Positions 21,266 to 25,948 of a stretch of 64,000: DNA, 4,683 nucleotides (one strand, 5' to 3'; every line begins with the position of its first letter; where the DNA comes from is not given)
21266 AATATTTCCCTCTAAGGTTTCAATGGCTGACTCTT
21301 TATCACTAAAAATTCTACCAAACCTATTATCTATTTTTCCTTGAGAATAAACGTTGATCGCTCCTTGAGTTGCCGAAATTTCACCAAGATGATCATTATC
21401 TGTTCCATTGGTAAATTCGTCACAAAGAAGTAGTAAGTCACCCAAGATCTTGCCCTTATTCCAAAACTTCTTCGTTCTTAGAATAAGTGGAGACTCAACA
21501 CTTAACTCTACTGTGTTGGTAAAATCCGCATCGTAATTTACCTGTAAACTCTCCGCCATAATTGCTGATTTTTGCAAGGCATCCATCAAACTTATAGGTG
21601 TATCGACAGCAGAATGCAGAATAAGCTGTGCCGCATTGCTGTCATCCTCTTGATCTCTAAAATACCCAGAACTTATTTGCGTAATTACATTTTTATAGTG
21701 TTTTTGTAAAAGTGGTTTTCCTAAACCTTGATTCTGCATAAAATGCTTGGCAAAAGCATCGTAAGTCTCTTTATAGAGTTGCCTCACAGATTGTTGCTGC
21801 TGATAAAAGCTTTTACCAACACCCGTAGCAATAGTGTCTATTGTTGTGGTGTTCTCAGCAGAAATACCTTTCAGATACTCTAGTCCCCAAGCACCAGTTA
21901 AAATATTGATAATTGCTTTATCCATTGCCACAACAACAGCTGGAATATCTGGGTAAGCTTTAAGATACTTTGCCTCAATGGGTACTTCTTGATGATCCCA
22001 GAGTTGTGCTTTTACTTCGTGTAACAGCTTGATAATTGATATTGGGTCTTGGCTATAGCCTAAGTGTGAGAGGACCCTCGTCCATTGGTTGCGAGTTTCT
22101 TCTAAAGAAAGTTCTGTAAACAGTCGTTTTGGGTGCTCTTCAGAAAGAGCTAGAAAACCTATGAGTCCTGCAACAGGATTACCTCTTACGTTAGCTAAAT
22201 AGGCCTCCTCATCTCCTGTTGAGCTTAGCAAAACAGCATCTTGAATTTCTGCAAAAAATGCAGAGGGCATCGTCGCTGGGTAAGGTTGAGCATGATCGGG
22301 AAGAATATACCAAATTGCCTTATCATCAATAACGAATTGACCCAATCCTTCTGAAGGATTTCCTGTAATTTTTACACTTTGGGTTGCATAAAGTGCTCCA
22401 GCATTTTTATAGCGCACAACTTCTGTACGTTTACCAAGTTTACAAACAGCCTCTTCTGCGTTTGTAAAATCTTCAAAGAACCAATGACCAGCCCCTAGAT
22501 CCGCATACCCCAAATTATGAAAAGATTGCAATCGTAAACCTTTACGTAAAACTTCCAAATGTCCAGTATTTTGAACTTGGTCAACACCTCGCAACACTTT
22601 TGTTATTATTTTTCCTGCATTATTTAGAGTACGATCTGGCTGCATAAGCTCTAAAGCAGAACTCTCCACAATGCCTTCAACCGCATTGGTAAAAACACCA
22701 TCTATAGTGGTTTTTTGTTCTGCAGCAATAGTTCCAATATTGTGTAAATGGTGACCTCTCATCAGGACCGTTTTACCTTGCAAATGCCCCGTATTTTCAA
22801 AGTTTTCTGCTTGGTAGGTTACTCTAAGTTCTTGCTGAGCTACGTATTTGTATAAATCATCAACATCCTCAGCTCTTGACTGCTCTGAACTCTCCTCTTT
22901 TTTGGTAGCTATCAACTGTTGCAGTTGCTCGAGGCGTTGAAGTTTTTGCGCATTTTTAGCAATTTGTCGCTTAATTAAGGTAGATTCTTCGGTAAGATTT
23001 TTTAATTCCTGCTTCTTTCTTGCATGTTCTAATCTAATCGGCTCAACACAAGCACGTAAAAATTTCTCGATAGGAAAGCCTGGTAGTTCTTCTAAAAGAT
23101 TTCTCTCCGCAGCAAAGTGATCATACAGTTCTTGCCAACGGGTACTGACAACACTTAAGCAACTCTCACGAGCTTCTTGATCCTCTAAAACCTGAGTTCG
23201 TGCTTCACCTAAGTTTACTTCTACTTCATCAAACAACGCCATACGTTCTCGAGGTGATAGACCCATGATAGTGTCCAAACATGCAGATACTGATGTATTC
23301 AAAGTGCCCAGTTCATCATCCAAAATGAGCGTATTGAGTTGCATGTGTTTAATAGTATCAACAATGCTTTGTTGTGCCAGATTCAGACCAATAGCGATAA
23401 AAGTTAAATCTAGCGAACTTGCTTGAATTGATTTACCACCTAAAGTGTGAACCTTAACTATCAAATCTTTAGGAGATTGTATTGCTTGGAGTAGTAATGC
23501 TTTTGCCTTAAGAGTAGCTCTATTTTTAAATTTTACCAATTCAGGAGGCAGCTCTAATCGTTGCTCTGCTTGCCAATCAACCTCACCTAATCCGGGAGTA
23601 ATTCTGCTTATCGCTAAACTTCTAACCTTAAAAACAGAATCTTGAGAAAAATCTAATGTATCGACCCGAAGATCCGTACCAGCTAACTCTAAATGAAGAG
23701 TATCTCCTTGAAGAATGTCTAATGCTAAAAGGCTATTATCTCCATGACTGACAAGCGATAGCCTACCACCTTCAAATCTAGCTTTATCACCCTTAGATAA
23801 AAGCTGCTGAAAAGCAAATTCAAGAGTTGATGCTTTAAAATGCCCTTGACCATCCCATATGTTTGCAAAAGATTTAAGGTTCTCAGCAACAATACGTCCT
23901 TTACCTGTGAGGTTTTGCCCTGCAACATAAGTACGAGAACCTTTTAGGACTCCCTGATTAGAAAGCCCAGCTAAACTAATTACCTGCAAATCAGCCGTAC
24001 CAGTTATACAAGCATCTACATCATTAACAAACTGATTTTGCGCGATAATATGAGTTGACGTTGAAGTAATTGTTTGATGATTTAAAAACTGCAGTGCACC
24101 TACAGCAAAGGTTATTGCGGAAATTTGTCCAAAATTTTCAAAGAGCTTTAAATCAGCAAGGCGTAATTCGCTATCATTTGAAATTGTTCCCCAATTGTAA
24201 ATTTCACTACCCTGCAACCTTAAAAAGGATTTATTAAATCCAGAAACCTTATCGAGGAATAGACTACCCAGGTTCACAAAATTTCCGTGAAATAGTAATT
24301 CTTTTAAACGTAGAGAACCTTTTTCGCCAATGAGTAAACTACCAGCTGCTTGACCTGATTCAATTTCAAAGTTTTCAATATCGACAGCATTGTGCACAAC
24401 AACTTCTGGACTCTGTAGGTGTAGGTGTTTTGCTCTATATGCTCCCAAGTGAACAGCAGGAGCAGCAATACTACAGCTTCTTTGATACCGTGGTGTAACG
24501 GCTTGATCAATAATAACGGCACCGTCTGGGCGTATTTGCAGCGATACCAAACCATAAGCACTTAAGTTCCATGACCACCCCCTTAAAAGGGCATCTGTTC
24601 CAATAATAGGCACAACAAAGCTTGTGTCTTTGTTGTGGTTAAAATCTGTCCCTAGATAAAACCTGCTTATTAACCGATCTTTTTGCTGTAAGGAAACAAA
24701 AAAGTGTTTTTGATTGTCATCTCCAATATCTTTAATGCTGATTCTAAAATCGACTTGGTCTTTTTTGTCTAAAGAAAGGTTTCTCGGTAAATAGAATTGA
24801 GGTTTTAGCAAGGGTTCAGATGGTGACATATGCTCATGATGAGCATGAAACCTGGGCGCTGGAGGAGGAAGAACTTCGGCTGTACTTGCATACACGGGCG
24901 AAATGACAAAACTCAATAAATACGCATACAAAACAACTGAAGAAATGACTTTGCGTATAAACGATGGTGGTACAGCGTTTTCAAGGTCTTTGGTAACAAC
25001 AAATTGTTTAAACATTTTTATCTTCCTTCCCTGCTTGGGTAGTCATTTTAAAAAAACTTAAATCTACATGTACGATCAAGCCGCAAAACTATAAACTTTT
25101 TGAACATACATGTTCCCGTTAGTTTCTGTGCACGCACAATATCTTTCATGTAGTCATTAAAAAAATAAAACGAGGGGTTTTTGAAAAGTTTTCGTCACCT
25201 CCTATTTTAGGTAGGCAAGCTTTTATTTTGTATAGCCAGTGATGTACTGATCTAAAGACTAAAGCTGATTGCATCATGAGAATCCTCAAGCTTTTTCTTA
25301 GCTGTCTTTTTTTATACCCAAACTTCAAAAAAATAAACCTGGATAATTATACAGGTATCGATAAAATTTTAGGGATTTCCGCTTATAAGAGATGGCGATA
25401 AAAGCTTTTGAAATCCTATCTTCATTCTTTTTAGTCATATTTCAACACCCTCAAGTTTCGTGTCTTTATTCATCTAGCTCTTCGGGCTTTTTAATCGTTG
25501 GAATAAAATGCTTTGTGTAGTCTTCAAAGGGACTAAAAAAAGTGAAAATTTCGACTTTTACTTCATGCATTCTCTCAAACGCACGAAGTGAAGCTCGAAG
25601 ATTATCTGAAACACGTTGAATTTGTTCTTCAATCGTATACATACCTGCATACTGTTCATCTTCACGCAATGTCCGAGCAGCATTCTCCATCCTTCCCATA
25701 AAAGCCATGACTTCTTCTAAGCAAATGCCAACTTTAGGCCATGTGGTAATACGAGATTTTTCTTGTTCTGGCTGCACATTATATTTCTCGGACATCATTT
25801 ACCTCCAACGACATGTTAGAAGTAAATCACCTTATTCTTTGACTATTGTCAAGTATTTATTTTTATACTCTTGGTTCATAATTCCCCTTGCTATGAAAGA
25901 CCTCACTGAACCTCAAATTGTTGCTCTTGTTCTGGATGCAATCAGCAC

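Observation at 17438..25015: Giant polymorphic toxin with a CdiA-like C-terminal half but no TPS domain and no transporter gene in cis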

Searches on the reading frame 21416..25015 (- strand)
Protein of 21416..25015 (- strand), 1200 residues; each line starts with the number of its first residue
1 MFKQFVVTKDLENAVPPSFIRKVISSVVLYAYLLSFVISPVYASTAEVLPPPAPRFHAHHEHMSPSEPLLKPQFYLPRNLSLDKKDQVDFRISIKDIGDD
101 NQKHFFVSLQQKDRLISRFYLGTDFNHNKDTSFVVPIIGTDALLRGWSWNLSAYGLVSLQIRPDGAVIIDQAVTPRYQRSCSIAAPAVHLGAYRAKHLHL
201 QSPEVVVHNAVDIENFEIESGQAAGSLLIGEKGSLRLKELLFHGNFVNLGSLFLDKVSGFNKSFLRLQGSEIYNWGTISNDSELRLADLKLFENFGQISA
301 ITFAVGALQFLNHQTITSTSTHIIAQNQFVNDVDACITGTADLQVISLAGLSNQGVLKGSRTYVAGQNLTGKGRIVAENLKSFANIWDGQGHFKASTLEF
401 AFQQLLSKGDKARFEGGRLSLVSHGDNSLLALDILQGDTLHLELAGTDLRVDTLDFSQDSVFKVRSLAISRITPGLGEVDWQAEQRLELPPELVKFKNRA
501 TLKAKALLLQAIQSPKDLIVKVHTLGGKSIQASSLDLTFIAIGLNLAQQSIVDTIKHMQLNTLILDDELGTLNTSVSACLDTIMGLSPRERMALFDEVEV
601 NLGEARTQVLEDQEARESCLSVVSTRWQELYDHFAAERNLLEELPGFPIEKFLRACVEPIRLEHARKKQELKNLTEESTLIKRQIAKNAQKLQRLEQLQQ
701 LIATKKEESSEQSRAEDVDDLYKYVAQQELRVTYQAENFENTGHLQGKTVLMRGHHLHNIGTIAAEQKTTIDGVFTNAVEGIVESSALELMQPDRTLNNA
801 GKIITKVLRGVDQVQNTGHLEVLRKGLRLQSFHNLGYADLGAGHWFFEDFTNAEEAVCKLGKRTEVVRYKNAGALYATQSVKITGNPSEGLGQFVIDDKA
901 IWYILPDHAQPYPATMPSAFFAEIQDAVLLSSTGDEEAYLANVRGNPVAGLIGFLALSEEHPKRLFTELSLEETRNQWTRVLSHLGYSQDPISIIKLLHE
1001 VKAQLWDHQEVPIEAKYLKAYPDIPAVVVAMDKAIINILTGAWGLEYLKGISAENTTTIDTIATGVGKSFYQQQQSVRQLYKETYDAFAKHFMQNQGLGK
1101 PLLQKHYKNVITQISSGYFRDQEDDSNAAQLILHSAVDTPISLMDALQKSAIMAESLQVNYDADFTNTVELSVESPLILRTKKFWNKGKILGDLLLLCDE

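Call 65: search_protein_representatives(alignment_id=A2)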
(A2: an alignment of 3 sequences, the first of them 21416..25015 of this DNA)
Query: 3 sequences, 1200 profile positions. Proteins with E-value up to 0.001 (for the whole library): 10; up to 1e-10: 3; up to 1e-30: 2. The best 10 are listed.
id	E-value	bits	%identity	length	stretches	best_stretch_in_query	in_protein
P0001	0.0e+00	2543.9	-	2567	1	1-1200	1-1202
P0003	1.9e-70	254.7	-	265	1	838-1078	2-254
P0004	6.3e-14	67.4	-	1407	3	728-909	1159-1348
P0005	3.3e-10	55.1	-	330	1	15-87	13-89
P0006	1.6e-08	49.5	-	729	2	593-707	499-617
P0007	3.1e-08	48.6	-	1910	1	10-72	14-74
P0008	2.4e-06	42.3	-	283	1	147-306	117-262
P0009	1.5e-05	39.7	-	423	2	221-325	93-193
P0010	5.4e-04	34.5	-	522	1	161-369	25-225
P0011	6.7e-04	34.2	-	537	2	246-362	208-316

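Call 66: search_protein_families(library=pfam, proteins=[P0003, P0004, P0005, P0006, P0007, P0008, P0009, P0010, P0011], max_evalue=0.01)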
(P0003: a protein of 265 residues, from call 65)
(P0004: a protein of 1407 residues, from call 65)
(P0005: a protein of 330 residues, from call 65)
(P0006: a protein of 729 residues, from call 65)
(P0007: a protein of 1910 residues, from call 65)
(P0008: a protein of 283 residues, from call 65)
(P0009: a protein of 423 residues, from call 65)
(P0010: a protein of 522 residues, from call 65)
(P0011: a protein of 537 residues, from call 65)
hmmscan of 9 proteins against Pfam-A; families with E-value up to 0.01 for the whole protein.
P0003 (265 aa): 0 families

P0004 (1407 aa): 0 families

P0005 (330 aa): 0 families

P0006 (729 aa): 0 families

P0007 (1910 aa): 1 family
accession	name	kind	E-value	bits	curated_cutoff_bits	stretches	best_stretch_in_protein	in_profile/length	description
PF21431.3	Col-Pyo_DNase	-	1.9e-27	96.3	27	1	1797-1899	19-122/124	Colicin/Pyocin-S2, DNase domain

P0008 (283 aa): 0 families

P0009 (423 aa): 0 families

P0010 (522 aa): 0 families

P0011 (537 aa): 0 families

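Call 117: search_protein_families(library=pfam, proteins=[P0007], max_evalue=0.1)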
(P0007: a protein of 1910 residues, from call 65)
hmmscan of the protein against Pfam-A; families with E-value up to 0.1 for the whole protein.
P0007 (1910 aa): 2 families
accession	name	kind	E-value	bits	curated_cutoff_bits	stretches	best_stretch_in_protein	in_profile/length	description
PF21431.3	Col-Pyo_DNase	-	1.9e-27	96.3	27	1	1797-1899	19-122/124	Colicin/Pyocin-S2, DNase domain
PF14411.12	LHH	-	0.023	15.3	23.3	0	1844-1872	2-24/76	A nuclease of the HNH/ENDO VII superfamily with conserved LHH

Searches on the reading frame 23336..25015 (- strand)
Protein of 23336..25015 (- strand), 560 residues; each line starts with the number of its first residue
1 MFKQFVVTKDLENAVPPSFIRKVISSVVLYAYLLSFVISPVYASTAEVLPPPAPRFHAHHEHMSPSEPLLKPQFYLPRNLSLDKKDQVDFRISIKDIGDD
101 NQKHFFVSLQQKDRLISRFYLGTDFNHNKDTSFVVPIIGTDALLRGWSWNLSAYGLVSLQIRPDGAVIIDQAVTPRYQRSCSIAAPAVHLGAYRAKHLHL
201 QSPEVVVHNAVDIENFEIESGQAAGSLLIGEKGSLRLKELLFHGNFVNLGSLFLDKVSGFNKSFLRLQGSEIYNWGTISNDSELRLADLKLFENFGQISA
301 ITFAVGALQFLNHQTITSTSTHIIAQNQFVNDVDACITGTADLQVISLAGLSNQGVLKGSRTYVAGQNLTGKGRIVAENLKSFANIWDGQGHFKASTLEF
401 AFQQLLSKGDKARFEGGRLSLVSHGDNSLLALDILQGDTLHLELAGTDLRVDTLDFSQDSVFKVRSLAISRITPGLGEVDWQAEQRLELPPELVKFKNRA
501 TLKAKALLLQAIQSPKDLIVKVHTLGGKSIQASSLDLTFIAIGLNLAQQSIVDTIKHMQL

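Call 16: find_homologous_proteins(query=window:23336-25015:-, max_evalue=0.01)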
Query window:23336-25015:-: 8000 candidates shared short words with the query, none scored E <= 0.01.

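Call 39: predict_structure(alignment_id=A3)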
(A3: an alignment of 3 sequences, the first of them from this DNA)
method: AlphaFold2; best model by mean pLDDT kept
length: 516 residues; sequences in the alignment: 3
mean_pLDDT: 46.9   pTM: 0.46
mean pLDDT of the five models: 46.9, 42.8, 39.3, 38.1, 28.9
residues with pLDDT >= 90: 7; 70-90: 112; 50-70: 79; < 50: 318
segments of 3 or more residues with pLDDT < 50: 1-43, 81-100, 213-219, 263-270, 281-516
pLDDT, mean of each block of 10 residues (from residue 1): 30 24 30 37 71 73 82 72 40 39 72 80 75 81 88 87 86 72 77 77 70 46 58 55 53 57 47 53 38 41 33 26 32 32 27 26 24 25 24 24 24 25 23 24 25 32 35 30 29 32 40 33
secondary structure, 60 per line:
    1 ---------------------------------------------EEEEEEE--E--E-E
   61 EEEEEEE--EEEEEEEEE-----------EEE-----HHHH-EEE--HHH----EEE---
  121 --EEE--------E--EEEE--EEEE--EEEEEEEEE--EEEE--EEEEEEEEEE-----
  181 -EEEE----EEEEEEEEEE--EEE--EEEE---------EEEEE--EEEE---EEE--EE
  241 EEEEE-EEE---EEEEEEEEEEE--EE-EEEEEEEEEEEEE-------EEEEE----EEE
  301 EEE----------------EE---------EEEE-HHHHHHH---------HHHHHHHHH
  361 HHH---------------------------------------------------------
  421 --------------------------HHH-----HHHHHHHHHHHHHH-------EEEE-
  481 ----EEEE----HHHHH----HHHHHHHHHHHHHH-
elements in order: E46-52 E60-67 E70-78 E90-92 H98-101 E103-105 E115-117 E123-125 E137-140 E143-146 E149-157 E160-163 E166-175 E182-185 E190-199 E202-204 E207-210 E220-224 E227-230 E234-236 E239-245 E247-249 E253-263 E269-281 E289-293 E298-303 E331-334 H336-342 H352-363 H455-468 E476-479 E485-488 H493-497 H502-515

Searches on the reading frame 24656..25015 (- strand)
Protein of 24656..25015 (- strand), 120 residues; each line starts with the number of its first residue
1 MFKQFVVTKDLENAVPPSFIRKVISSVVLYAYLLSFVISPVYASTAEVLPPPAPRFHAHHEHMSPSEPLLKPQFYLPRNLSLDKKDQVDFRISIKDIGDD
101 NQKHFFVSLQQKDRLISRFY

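Call 70: find_related_loci(query=A6, collection=genome_contigs, flank=10000)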
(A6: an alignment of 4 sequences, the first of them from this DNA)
Query A6 (120 aa) in genome_contigs; peptide patterns used: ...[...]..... (x = any residue, [..] = any of these).
13 stretches matched a pattern; 2 encode a relative of the query (tblastn E <= 1e-3); 2 distinct loci.
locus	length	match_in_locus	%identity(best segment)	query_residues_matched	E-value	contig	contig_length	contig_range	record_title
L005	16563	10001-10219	55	1-73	4e-18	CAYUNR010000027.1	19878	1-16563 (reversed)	MAG TPA_asm: uncultured Candidatus Finniella sp. isolate SRP292972_co3_26 genome assembly, contig: NODE_1429_length_1987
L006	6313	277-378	50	18-51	3e-5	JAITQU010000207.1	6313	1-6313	MAG: Christensenellaceae bacterium isolate Roe453_bin112 k119_3587838, whole genome shotgun sequence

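Call 72: search_protein_families(library=pfam, proteins=[L005:9989-15727:+, L005:15735-16205:+, L005:8868-9533:-, L005:7401-8036:+, L005:5625-6803:-, L005:6800-7114:-, L005:4023-5189:+, L005:2804-3727:+, L005:2161-2631:-, L005:1699-2157:-], max_evalue=0.01)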
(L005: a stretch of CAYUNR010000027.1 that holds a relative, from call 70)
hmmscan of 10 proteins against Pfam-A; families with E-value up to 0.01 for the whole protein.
L005:9989-15727:+ (1912 aa): 0 families

L005:15735-16205:+ (156 aa): 2 families
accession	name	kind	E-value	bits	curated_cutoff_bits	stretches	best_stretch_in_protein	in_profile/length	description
PF09346.15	SMI1_KNR4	-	7.6e-07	30.2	25.4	1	49-129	20-123/125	SMI1 / KNR4 family (SUKH-1)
PF14568.11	SUKH_6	-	6.7e-06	27.1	27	1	50-129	18-119/119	SMI1-KNR4 cell-wall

L005:8868-9533:- (221 aa): 2 families
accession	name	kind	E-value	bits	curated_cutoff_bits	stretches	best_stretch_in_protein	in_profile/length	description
PF13560.12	HTH_31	-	0.0061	17.3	27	0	21-70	2-52/64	Helix-turn-helix domain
PF01381.28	HTH_3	-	0.009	16.5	23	0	25-69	1-45/55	Helix-turn-helix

L005:7401-8036:+ (211 aa): 0 families

L005:5625-6803:- (392 aa): 2 families
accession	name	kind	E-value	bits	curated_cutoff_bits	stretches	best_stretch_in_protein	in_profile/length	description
PF07804.18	HipA_C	-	5.3e-46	157.4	30.5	1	162-370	2-213/213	HipA-like C-terminal domain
PF13657.11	Couple_hipA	-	2.3e-15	57.3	22.5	1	20-119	8-98/99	HipA N-terminal domain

L005:6800-7114:- (104 aa): 2 families
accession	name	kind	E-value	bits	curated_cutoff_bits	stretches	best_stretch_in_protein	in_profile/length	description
PF01381.28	HTH_3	-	2.2e-05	24.8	23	1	25-71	3-50/55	Helix-turn-helix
PF13443.12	HTH_26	-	7.2e-05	23.4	22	1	29-71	8-52/63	Cro/C1-type HTH DNA-binding domain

L005:4023-5189:+ (388 aa): 4 families
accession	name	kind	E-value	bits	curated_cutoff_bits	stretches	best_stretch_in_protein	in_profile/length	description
PF00589.27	Phage_integrase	-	4.7e-21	75.8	27.1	1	207-367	2-169/172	Phage integrase family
PF13356.12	Arm-DNA-bind_3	-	1.6e-11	44.6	27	1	12-99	2-82/83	Arm DNA-binding domain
PF22022.2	Phage_int_M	-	0.00019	22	27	1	110-197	5-94/96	Phage integrase central domain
PF07735.22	FBA_2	-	0.0083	16.6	22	0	119-142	34-57/67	F-box associated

L005:2804-3727:+ (307 aa): 2 families
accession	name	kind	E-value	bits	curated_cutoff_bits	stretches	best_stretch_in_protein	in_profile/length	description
PF01300.24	Sua5_yciO_yrdC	-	1.1e-44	152.4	25.1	1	13-190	3-178/178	Telomere recombination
PF03481.19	Sua5_C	-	4.8e-18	66.5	22.9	1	206-305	20-136/136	Threonylcarbamoyl-AMP synthase, C-terminal domain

L005:2161-2631:- (156 aa): 1 family
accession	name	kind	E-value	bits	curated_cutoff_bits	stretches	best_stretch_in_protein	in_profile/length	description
PF00885.24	DMRL_synthase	-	2.1e-06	28.1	26.7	1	5-141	3-135/139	6,7-dimethyl-8-ribityllumazine synthase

L005:1699-2157:- (152 aa): 1 family
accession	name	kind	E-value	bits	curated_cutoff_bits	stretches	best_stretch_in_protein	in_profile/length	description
PF01029.23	NusB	-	1.4e-22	81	23.1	1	16-145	3-131/133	NusB family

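Call 74: find_related_loci(query=A6, collection=metagenome_contigs, flank=10000)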
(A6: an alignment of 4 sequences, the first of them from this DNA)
Query A6 (120 aa) in metagenome_contigs; peptide patterns used: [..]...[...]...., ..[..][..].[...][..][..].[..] (x = any residue, [..] = any of these).
205 stretches matched a pattern; 3 encode a relative of the query (tblastn E <= 1e-3); 3 distinct loci.
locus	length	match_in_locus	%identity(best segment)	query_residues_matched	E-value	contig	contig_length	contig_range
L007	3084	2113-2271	58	8-60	6e-18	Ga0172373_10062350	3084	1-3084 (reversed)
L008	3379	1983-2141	58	8-60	9e-18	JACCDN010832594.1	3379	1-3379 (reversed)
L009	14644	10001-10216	53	1-72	2e-17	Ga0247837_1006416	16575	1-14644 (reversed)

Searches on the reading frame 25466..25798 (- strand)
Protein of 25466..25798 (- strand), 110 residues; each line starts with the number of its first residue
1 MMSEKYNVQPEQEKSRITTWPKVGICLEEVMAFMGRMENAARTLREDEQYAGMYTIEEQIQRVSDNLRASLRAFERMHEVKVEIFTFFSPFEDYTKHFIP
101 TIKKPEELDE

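Call 5: search_protein_families(library=pfam, proteins=[window:25466-25798:-], max_evalue=1)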
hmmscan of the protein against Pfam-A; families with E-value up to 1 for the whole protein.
window:25466-25798:- (110 aa): 1 family
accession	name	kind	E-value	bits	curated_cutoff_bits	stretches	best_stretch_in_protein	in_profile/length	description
PF20698.3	PIN-TPR-GreABC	-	0.18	12.5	27.8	1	43-85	50-93/138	PIN domain associated with the TPR-GreAB-C-PIN system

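Call 6: search_protein_families(library=ncbifam, proteins=[window:25466-25798:-], max_evalue=1)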
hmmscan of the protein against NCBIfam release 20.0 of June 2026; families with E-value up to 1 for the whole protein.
window:25466-25798:- (110 aa): 0 families

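Call 95: search_protein_families(library=pfam, proteins=[window:25466-25798:-], max_evalue=10)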
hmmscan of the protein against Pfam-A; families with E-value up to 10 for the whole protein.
window:25466-25798:- (110 aa): 1 family
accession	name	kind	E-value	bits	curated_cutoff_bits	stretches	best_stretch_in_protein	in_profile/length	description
PF20698.3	PIN-TPR-GreABC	-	0.18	12.5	27.8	1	43-85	50-93/138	PIN domain associated with the TPR-GreAB-C-PIN system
